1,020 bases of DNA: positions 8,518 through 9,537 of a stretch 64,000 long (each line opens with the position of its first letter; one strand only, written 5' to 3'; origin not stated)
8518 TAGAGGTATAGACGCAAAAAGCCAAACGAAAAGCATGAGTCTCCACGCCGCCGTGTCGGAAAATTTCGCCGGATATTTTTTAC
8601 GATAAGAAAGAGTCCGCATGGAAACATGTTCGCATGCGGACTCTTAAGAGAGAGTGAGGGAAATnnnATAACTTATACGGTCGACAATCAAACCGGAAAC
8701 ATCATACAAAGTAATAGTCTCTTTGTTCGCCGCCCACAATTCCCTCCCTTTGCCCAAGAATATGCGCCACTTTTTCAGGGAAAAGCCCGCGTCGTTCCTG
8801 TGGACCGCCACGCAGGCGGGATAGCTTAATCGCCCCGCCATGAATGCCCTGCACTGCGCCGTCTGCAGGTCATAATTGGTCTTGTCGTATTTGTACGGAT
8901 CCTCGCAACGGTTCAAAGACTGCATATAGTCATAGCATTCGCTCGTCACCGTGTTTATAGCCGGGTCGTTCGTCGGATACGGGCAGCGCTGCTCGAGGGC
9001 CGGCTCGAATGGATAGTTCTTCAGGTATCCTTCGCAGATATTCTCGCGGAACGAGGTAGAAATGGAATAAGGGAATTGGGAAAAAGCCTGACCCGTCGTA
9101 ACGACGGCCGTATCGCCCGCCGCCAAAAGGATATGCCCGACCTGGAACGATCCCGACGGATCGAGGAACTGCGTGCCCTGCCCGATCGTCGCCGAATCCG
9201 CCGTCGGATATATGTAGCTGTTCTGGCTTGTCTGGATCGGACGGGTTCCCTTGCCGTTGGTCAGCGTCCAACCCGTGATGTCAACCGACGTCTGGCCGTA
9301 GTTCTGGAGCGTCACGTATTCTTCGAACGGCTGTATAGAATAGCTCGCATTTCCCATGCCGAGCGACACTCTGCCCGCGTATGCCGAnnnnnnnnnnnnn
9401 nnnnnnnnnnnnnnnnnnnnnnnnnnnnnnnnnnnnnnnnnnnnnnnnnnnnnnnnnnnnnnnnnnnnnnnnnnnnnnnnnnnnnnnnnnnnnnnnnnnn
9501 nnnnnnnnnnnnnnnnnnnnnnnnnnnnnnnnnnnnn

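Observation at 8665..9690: Paralogous LTD-type secreted proteins 53 kb apart with a shared Cys-rich C-terminal domain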

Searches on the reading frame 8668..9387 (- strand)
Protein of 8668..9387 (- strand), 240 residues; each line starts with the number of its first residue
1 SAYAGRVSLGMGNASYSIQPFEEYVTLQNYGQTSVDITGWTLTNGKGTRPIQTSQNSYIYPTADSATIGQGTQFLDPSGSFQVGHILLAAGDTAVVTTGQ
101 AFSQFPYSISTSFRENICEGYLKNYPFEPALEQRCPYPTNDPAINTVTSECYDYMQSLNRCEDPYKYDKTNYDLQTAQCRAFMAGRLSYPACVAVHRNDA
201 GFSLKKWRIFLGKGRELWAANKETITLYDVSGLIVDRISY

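Call 5: find_homologous_proteins(query=window:8668-9387:-)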
Query seq(240 aa) (240 aa): 56 proteins with E <= 0.001 among 235 candidates.
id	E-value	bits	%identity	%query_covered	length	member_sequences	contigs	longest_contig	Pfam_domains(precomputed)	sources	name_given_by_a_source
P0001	3.2e-134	464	82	100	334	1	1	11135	PF00932.26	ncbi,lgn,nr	ncbi:MAG TPA: hypothetical protein VHD69_02630 [Candidatus Paceibacterota bacterium]|nr:hypothetical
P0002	1.0e-123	429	77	100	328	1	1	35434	PF00932.26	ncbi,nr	ncbi:lamin tail domain-containing protein [Candidatus Parcubacteria bacterium]|nr:lamin tail domain-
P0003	1.3e-121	422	76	100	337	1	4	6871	PF00932.26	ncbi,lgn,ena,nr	ncbi:MAG TPA: hypothetical protein VFQ72_00055 [Candidatus Paceibacterota bacterium]|nr:hypothetical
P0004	8.7e-120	416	73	100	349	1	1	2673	PF00932.26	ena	-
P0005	5.8e-116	404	73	97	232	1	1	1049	PF00932.26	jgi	jgi:hypothetical protein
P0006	8.3e-116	403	73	100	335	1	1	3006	PF00932.26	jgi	-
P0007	1.7e-115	402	72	100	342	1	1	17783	PF00932.26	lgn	-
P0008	9.6e-115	400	70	100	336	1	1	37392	PF00932.26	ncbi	-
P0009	2.3e-113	395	71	100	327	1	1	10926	PF00932.26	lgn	-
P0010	8.1e-113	394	69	100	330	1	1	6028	PF00932.26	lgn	-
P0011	3.5e-112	392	70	100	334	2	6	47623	PF00932.26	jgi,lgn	jgi:hypothetical protein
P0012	1.1e-110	387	67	100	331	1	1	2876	PF00932.26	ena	-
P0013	2.3e-108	379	68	100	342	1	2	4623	PF00932.26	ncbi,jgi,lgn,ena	-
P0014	9.3e-108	377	67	100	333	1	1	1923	PF00932.26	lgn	-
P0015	9.8e-107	374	66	100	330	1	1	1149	PF00932.26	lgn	-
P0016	1.1e-106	374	67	100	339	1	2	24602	PF00932.26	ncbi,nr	ncbi:MAG: hypothetical protein KGI79_01825 [Patescibacteria group bacterium]|nr:hypothetical protein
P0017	3.3e-106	372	67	100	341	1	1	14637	PF00932.26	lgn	-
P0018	8.6e-103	361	67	98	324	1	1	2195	PF00932.26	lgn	-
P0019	1.6e-102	360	65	100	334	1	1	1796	PF00932.26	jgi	jgi:hypothetical protein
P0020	4.3e-101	355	63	100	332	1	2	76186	PF00932.26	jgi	-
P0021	2.1e-100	353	65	100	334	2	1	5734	PF00932.26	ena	-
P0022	2.2e-100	353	65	100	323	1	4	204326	PF00932.26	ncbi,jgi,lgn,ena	ncbi:MAG TPA: hypothetical protein VIR98_02540 [Candidatus Paceibacterota bacterium]|jgi:hypothetica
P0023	8.4e-100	351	66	100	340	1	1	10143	PF00932.26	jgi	jgi:hypothetical protein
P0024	8.9e-100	351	62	100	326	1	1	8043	PF00932.26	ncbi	-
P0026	2.2e-98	346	61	100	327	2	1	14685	PF00932.26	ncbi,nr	ncbi:MAG: hypothetical protein Q7R72_00555 [bacterium]|nr:hypothetical protein [bacterium]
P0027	1.5e-97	344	62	100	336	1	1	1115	PF00932.26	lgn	-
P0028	3.7e-97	342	60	100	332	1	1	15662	PF00932.26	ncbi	-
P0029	4.1e-97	342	62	100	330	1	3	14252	PF00932.26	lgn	-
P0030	1.5e-96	340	61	98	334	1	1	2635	PF00932.26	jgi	jgi:hypothetical protein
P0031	1.9e-96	340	61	100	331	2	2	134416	PF00932.26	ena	-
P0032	5.8e-96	338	62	100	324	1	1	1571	PF00932.26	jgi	jgi:hypothetical protein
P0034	7.2e-95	335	60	100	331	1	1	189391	PF00932.26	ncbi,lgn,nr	ncbi:MAG: hypothetical protein HZA81_03955 [Candidatus Taylorbacteria bacterium]|nr:hypothetical pro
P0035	2.5e-94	333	60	100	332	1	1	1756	PF00932.26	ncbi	-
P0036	3.5e-94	333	62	100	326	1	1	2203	PF00932.26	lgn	-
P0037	5.9e-94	332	59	100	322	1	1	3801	PF00932.26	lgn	-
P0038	5.2e-93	329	61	100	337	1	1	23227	PF00932.26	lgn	-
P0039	7.7e-93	328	60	100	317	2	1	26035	PF00932.26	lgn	-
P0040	1.1e-92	328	62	100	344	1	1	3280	PF00932.26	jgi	jgi:hypothetical protein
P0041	1.2e-92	328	61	99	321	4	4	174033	PF00932.26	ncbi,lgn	-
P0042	7.3e-92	325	58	100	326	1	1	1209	PF00932.26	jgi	jgi:hypothetical protein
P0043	7.7e-92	325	61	100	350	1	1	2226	PF00932.26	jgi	-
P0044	1.9e-90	320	58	100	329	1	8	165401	PF00932.26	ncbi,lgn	ncbi:MAG TPA: hypothetical protein VGE35_03090 [Candidatus Paceibacterota bacterium]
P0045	2.7e-90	320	58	100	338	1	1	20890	PF00932.26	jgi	jgi:hypothetical protein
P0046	1.1e-89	318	59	98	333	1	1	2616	PF00932.26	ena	-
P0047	4.1e-89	316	57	100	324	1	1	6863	PF00932.26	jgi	jgi:hypothetical protein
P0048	4.3e-89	316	56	100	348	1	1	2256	PF00932.26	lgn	-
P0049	1.3e-88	314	57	100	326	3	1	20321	PF00932.26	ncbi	-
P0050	2.1e-87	310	58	100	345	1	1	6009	PF00932.26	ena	-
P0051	5.5e-86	306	57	100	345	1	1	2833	PF00932.26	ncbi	-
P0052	1.0e-84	302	56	100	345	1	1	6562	PF00932.26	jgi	jgi:hypothetical protein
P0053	3.2e-83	297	55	100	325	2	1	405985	PF00932.26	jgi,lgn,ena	-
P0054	8.5e-64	233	47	100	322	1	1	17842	PF00932.26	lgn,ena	-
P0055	8.3e-40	155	36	100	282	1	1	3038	PF00932.26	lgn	-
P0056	1.8e-21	95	34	92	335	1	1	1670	PF00932.26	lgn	-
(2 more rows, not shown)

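Call 27: find_encoding_contigs(protein=P0034, flank=8000, max_places=2)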
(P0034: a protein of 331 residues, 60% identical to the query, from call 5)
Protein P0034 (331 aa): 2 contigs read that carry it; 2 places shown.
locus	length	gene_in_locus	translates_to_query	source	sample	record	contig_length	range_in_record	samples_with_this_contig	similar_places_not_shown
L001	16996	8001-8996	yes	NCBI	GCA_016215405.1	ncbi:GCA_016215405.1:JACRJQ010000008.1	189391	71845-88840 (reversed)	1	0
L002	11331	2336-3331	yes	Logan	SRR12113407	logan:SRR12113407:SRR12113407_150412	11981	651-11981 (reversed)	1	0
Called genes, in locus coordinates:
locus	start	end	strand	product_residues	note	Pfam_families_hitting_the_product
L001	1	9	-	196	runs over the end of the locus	PF08207:EFP_N, PF09285:Elong-fact-P_C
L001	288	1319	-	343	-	PF00154:RecA_N, PF08423:Rad51, PF06745:ATPase (weak), PF27531:MT3502_N (weak), PF01637:ATPase_2 (faint), PF21096:RecA_C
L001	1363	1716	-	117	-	PF09136:Glucodextran_B (weak)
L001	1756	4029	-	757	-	PF17854:FtsK_alpha, PF01580:FtsK_SpoIIIE, PF09397:FtsK_gamma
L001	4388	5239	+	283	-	-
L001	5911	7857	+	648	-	PF01471:PG_binding_1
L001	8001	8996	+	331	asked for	PF00932:LTD (faint)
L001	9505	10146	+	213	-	PF00753:Lactamase_B (weak), PF13483:Lactamase_B_3, PF12706:Lactamase_B_2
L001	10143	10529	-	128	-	PF01467:CTP_transf_like (weak)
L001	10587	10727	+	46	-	-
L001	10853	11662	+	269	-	PF08299:Bac_DnaA_C (weak)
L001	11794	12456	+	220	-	PF04264:YceI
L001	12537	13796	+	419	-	PF14240:YHYH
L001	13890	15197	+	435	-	PF00226:DnaJ, PF03572:Peptidase_S41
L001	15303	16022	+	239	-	-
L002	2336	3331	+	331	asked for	PF00932:LTD (faint)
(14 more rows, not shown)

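Call 28: find_encoding_contigs(protein=P0053, flank=8000, max_places=2)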
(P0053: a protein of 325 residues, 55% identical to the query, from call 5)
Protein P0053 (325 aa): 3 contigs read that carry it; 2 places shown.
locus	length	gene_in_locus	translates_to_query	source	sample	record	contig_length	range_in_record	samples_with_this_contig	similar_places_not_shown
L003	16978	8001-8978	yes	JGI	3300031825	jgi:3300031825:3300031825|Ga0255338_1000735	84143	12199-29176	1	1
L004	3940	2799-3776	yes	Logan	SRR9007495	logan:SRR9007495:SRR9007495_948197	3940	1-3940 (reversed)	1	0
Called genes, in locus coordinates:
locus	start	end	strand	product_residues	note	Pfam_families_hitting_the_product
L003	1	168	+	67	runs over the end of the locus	-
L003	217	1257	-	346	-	PF00154:RecA_N, PF08423:Rad51, PF06745:ATPase (weak), PF01637:ATPase_2 (faint), PF27531:MT3502_N (faint), PF21096:RecA_C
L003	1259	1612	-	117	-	PF09136:Glucodextran_B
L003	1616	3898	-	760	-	PF17854:FtsK_alpha, PF01580:FtsK_SpoIIIE, PF09397:FtsK_gamma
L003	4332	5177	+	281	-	PF08220:HTH_DeoR (faint)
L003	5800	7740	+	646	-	PF01471:PG_binding_1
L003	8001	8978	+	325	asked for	PF00932:LTD (faint)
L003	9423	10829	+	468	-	PF00932:LTD, PF00801:PKD, PF18911:PKD_4, PF00932:LTD (weak)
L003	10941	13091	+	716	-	PF01674:Lipase_2 (weak), PF07819:PGAP1, PF02450:LCAT, PF24096:DUF7379 (weak)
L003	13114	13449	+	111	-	-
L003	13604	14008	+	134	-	PF01371:Trp_repressor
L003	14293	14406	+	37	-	-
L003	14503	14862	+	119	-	-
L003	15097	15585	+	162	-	PF00466:Ribosomal_L10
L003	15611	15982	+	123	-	PF16320:Ribosomal_L12_N, PF00542:Ribosomal_L12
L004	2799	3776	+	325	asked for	PF00932:LTD (faint)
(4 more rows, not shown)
